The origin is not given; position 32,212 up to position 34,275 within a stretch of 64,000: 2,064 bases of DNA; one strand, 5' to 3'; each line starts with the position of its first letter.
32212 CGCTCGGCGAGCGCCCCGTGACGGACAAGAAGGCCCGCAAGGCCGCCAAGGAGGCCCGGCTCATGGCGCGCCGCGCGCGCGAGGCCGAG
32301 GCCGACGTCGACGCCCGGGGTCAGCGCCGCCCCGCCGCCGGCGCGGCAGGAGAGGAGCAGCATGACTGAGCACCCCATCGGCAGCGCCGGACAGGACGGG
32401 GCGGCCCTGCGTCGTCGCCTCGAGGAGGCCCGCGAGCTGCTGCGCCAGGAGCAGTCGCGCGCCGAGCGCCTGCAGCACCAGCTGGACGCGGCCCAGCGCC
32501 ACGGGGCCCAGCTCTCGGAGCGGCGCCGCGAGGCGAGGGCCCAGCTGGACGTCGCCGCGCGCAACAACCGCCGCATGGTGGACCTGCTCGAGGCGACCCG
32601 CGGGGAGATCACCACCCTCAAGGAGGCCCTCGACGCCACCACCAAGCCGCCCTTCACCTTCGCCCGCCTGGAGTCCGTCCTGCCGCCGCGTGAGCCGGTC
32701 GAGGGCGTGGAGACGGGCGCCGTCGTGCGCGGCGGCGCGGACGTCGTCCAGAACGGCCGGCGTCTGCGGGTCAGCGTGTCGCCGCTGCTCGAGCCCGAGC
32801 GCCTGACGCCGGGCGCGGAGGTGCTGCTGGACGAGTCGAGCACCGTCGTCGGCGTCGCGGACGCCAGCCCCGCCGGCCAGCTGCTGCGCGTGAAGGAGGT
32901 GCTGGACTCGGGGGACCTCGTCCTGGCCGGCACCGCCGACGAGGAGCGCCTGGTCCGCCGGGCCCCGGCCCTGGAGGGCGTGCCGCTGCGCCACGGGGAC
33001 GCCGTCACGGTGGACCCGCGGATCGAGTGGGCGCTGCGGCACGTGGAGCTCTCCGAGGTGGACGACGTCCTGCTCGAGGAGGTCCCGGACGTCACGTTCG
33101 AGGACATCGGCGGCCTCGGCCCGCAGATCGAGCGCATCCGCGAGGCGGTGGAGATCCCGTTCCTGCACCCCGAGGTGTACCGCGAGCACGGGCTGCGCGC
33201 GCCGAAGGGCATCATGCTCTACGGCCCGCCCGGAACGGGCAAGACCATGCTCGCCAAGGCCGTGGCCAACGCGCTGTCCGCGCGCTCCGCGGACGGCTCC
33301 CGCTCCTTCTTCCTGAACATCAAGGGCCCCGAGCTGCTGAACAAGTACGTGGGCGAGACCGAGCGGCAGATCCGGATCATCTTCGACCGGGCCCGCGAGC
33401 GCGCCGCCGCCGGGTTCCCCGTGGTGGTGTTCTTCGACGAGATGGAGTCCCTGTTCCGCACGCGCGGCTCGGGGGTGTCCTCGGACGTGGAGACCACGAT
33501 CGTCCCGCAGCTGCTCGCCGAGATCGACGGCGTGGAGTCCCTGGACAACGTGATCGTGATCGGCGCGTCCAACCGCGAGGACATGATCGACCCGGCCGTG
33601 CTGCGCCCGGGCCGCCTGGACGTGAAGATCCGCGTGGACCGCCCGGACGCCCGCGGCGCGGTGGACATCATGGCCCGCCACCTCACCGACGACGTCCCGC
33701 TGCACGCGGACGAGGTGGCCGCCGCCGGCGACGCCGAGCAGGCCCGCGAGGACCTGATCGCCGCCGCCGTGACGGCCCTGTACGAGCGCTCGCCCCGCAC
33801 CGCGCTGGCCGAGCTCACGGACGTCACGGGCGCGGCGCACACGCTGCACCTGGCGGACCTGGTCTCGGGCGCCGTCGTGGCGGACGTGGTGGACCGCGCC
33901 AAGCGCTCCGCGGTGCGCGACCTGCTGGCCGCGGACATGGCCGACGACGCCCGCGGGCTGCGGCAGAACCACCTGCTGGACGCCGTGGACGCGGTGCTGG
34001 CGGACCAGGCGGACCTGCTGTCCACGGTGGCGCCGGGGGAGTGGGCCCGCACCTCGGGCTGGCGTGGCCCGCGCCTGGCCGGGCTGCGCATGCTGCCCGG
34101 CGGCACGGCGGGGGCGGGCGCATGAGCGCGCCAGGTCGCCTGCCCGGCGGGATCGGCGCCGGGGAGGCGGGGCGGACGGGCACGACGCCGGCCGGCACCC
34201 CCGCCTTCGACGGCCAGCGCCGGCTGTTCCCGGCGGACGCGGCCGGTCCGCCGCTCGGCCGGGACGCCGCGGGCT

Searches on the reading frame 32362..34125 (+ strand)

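Call 24: search_protein_families(library=ncbifam, proteins=[window:32362-34125:+], max_evalue=1e-10)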
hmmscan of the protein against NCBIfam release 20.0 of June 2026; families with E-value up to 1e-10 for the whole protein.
window:32362-34125:+ (587 aa): 11 families
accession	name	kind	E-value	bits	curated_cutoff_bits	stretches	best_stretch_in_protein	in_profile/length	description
TIGR03689.1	pup_AAA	equivalog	7.4e-203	674.9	504.75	1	55-577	3-510/512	proteasome ATPase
NF003069.1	PRK03992.1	subfamily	7.6e-66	222.8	500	1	176-442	57-316/379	proteasome-activating nucleotidase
TIGR01243.1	CDC48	subfamily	9.8e-65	219.2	802.65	1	223-472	430-663/733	CDC48 family AAA ATPase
TIGR01242.2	TIGR01242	subfamily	3.4e-64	217.1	500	1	176-442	40-299/362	proteasome-activating nucleotidase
NF047747.1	PrtsmActNtasePan2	equivalog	5.7e-53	180.6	700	1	176-473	79-364/397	proteasome-activating nucleotidase Pan2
NF047748.1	PrtsmActNtasePan1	equivalog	3.5e-51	174.5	750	1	238-472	139-360/405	proteasome-activating nucleotidase Pan1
TIGR01241.2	FtsH_fam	equivalog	6.8e-46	157.2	600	1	239-448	154-351/598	ATP-dependent zinc metalloprotease FtsH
NF008004.0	PRK10733.1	equivalog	3.4e-36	124.5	1008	1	237-454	142-347/644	ATP-dependent zinc metalloprotease FtsH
NF041006.2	cell_div_CdvC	equivalog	8.6e-35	120.3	650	1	228-447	84-291/370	cell division protein CdvC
NF042959.1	IteA_antiphage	equivalog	1e-23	84.1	510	1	271-449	115-276/367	anti-phage ATPase IteA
TIGR03922.1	T7SS_EccA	equivalog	2.4e-12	46.2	466.65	1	255-408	287-428/557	type VII secretion AAA-ATPase EccA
